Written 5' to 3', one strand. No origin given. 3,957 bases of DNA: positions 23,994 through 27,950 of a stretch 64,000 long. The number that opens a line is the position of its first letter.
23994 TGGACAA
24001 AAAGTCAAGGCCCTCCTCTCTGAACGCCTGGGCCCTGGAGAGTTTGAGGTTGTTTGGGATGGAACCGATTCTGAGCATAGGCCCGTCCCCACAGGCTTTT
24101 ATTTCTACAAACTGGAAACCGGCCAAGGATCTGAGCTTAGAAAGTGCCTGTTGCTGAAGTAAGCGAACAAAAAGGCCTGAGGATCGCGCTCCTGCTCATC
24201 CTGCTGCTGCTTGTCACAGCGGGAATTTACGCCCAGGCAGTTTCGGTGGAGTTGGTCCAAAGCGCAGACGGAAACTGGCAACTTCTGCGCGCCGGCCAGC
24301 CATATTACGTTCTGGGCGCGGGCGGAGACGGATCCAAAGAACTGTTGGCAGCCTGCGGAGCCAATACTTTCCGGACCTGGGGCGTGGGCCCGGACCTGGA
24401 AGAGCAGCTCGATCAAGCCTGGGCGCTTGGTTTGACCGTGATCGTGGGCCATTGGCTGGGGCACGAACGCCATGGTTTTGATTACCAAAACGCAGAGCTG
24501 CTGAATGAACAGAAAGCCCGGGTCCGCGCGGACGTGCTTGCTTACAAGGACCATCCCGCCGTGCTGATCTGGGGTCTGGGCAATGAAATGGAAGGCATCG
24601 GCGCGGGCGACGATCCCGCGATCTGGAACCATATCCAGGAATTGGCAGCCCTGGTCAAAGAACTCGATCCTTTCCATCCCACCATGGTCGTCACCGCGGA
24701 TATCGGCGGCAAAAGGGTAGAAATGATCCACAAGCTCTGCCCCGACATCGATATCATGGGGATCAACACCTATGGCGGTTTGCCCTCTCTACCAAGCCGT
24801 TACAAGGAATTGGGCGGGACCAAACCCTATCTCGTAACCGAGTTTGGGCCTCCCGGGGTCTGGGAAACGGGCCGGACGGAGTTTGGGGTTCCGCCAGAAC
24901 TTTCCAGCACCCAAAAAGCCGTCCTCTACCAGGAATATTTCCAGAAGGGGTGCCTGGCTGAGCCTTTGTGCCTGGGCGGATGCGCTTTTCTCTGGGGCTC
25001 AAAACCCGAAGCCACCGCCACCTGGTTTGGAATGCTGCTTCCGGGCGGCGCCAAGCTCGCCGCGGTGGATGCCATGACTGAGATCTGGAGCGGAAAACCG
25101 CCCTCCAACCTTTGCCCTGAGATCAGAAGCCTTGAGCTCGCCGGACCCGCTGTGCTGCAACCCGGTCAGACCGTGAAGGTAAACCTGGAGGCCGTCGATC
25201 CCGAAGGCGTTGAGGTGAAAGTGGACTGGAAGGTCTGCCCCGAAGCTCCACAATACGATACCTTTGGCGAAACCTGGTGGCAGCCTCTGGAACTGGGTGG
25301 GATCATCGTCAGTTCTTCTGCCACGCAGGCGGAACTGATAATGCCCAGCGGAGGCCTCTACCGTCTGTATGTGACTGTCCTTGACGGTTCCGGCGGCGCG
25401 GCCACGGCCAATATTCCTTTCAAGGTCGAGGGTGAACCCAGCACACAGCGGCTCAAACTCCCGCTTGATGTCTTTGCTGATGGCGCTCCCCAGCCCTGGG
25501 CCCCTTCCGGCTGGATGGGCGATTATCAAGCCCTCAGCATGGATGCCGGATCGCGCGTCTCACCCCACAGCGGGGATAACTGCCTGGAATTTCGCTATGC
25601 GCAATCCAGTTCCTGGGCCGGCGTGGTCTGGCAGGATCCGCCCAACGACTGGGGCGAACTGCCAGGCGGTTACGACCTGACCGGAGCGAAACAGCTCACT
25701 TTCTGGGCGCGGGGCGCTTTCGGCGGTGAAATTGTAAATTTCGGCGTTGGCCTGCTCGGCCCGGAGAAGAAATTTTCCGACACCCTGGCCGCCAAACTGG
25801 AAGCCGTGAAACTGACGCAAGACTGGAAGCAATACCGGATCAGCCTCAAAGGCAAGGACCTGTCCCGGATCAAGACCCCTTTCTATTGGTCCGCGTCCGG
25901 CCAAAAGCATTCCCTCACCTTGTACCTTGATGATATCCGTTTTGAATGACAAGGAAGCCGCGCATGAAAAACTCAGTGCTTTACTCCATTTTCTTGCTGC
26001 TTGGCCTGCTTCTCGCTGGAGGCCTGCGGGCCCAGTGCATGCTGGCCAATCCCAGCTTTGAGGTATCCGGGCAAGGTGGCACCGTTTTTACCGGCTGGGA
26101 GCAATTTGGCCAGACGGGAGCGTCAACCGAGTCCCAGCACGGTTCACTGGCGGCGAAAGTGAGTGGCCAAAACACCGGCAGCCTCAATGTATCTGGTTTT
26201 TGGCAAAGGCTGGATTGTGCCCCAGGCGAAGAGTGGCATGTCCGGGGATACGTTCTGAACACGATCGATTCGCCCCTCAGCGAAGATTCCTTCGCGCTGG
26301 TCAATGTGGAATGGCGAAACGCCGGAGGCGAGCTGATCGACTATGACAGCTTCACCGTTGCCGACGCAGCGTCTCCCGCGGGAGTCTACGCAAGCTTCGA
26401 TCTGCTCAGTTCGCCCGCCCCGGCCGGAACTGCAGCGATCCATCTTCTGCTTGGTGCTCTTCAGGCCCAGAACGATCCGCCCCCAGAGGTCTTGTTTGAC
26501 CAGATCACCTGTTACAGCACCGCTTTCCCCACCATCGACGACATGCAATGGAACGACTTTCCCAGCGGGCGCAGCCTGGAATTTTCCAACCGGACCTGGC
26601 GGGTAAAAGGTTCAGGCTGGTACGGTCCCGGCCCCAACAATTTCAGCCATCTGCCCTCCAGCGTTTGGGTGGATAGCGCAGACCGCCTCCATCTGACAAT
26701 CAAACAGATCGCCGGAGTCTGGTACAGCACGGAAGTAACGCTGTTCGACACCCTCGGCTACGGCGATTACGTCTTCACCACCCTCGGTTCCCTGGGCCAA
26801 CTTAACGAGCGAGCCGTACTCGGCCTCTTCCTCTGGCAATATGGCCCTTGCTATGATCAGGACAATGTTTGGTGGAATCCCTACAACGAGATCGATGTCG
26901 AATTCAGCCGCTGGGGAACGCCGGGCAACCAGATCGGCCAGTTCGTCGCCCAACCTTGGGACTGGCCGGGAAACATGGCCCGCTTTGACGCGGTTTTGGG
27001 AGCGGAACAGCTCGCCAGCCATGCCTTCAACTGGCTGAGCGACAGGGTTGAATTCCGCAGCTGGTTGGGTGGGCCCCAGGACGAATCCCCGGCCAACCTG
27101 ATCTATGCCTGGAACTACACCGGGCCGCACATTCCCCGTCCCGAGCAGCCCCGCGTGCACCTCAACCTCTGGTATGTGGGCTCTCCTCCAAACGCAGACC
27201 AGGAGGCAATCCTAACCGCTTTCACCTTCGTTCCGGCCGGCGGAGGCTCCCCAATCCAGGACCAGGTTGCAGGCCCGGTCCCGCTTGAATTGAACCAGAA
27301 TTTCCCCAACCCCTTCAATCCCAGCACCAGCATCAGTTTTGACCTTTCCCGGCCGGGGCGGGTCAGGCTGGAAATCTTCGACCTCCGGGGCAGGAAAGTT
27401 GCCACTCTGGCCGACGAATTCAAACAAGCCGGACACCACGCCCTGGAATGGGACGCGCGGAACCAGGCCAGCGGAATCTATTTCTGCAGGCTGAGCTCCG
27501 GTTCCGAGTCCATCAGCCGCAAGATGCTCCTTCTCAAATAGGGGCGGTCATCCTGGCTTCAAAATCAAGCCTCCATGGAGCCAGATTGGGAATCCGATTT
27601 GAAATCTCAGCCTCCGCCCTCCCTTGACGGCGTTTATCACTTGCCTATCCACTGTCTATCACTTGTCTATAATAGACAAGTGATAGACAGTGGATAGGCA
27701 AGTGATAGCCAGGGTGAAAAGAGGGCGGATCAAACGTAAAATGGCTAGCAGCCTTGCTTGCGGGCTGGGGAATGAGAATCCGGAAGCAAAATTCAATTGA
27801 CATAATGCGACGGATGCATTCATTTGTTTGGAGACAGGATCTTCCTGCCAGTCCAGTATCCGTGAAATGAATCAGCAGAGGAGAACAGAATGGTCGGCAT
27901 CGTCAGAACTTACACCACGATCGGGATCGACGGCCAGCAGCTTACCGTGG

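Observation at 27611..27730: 115-nt hairpin element: perfect 73-nt palindrome made of 11-nt tandem units, 13-nt spacers and an inverted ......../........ clamp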

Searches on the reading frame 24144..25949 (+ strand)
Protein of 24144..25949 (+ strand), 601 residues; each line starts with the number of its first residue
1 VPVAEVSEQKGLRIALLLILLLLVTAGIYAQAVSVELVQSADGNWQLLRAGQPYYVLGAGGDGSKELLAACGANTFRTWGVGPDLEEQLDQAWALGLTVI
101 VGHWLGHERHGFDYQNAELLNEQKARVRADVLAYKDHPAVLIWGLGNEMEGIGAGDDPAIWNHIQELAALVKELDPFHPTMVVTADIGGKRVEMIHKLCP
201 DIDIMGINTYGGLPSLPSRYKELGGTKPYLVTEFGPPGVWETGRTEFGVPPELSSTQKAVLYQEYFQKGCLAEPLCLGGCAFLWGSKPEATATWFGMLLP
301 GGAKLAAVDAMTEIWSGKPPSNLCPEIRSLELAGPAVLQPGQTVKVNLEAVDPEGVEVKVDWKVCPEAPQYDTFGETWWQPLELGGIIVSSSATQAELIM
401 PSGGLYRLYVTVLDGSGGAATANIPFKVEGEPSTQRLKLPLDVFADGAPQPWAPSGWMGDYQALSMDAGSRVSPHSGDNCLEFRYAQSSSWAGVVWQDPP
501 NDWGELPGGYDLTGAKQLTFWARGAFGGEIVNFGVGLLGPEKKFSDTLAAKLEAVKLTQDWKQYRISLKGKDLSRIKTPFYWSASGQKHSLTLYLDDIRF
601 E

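Call 14: search_protein_families(library=pfam, proteins=[window:24144-25949:+])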
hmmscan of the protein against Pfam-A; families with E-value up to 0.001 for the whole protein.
window:24144-25949:+ (601 aa): 1 family
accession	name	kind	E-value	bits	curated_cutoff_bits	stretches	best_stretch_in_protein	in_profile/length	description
PF02836.23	Glyco_hydro_2_C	-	1.3e-07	31.5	21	1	113-236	100-212/302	Glycosyl hydrolases family 2, TIM barrel domain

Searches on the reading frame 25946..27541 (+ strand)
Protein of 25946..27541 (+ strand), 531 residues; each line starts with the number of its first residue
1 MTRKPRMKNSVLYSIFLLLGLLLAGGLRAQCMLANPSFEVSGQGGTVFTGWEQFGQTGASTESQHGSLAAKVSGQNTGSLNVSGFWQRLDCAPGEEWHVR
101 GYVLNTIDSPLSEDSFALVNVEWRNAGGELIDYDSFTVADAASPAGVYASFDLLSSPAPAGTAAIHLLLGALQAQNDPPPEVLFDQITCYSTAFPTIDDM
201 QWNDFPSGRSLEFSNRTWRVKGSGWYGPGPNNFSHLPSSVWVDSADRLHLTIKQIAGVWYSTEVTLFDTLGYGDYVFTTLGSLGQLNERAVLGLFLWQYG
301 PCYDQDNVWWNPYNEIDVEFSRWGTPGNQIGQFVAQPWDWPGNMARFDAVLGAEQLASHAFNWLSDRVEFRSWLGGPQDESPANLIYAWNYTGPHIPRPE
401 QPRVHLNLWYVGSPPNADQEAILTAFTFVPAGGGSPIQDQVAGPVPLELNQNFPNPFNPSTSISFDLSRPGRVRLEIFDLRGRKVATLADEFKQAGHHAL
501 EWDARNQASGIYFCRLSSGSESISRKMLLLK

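Call 14: search_protein_families(library=pfam, proteins=[window:25946-27541:+])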
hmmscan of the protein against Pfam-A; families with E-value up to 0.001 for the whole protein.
window:25946-27541:+ (531 aa): 1 family
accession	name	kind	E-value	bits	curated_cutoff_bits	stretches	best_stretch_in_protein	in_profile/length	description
PF18962.6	Por_Secre_tail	-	9e-09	36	27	1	453-527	2-73/75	Secretion system C-terminal sorting domain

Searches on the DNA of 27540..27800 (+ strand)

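Call 62: search_dna_similar(query=window:27605-27735:+, collection=plasmids, mode=distant, max_evalue=1, max_rows=10)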
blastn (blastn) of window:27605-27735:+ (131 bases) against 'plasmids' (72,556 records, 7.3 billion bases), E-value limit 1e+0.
No match.

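Call 64: search_rna_families(source=window, start=27540, end=27800, threshold=evalue, max_evalue=1)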
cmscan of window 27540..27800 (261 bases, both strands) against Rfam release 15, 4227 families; matches with E-value up to 1: 21.
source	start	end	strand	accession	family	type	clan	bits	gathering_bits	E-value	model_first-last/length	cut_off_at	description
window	27630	27713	+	RF04068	mir-3927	Gene; miRNA;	-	56.8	90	2.9e-10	1-85/85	no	mir-3927 microRNA precursor family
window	27636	27707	-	RF03394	mir-2574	Gene; miRNA;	-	54.6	90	1.2e-11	1-68/68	no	mir-2574 microRNA precursor family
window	27629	27710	-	RF04068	mir-3927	Gene; miRNA;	-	54.4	90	1.2e-09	1-85/85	no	mir-3927 microRNA precursor family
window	27635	27706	+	RF03394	mir-2574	Gene; miRNA;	-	54.3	90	1.4e-11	1-68/68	no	mir-2574 microRNA precursor family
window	27639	27703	-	RF03938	mir-4662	Gene; miRNA;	-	49.4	97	8e-10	1-67/67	no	mir-4662 microRNA precursor family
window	27639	27703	+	RF03938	mir-4662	Gene; miRNA;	-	49.3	97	8.4e-10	1-67/67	no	mir-4662 microRNA precursor family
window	27634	27708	-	RF01001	mir-609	Gene; miRNA;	-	48.5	98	7.9e-09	1-92/92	no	mir-609 microRNA precursor family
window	27634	27708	+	RF01001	mir-609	Gene; miRNA;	-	47.9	98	1.2e-08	1-92/92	no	mir-609 microRNA precursor family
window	27632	27710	+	RF03406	mir-3099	Gene; miRNA;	-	41.2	95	2.5e-07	1-84/84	no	mir-3099 microRNA precursor family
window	27629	27719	+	RF04174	MIR4208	Gene; miRNA;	-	38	140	0.00014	1-191/191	no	MIR4208 microRNA precursor family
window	27639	27703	+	RF02245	mir-788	Gene; miRNA;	-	36.6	90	6.3e-07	1-80/80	no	mir-788 microRNA precursor family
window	27627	27712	-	RF01064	mir-253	Gene; miRNA;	-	32.7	72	3.7e-05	1-98/98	no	mir-253 microRNA precursor family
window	27639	27705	+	RF00934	mir-463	Gene; miRNA;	-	30.3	70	0.0002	1-66/66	no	mir-463 microRNA precursor family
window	27637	27703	-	RF00934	mir-463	Gene; miRNA;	-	29.7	70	0.0003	1-66/66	no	mir-463 microRNA precursor family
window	27636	27706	+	RF04270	mir-743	Gene; miRNA;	CL00136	27.6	67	0.00075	1-75/75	no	mir-743 microRNA precursor family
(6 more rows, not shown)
